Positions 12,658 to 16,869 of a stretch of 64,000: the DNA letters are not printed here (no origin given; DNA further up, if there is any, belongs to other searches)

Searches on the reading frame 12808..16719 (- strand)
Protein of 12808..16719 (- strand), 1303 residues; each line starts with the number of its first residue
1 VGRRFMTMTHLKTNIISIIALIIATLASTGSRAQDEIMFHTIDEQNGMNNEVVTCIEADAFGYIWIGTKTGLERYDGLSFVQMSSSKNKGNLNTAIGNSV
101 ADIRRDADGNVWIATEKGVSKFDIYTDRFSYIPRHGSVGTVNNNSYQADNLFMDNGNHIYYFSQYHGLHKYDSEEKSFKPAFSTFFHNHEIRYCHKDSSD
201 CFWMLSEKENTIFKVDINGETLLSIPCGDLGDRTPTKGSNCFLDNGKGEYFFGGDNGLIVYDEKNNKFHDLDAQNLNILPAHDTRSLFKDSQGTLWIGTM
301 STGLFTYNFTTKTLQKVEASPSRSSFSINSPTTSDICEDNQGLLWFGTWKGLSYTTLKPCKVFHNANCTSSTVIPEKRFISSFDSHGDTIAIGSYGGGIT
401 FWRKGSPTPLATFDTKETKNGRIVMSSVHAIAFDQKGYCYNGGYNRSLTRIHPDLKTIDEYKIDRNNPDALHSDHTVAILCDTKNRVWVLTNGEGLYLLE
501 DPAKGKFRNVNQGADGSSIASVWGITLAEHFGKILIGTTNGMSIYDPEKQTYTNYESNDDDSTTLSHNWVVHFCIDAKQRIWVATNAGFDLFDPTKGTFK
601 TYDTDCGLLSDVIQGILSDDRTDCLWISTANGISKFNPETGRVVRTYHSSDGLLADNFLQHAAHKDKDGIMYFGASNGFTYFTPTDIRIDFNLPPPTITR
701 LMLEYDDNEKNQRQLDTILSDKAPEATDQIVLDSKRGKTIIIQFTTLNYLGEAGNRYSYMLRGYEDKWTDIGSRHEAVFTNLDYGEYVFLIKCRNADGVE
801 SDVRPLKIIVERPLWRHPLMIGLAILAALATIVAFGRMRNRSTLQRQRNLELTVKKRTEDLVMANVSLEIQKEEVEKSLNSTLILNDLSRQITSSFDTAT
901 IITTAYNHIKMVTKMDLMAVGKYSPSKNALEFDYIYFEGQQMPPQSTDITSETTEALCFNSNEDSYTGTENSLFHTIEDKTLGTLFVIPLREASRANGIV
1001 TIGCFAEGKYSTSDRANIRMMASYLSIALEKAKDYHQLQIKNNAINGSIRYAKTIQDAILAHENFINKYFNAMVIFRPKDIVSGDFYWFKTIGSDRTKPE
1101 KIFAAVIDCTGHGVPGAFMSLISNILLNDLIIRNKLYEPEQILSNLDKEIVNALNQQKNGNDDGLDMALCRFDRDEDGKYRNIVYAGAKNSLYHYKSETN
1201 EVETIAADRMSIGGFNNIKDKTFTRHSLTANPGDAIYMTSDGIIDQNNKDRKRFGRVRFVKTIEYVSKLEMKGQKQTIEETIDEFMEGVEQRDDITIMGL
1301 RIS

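Call 12: search_protein_families(library=pfam, proteins=[window:12808-16719:-], max_evalue=0.001)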
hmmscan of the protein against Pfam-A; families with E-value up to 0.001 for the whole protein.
window:12808-16719:- (1303 aa): 3 families
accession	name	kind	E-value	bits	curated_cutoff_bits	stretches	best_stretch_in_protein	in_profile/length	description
PF07494.17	Reg_prop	-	2.9e-27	91.7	20.4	0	332-349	6-23/24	Two component regulator propeller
PF07228.17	SpoIIE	-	7.8e-22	78.6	25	1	1100-1302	3-191/192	Stage II sporulation protein E (SpoIIE)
PF07495.19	Y_Y_Y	-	1.4e-14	54.1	26.6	1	749-810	2-64/65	Y_Y_Y domain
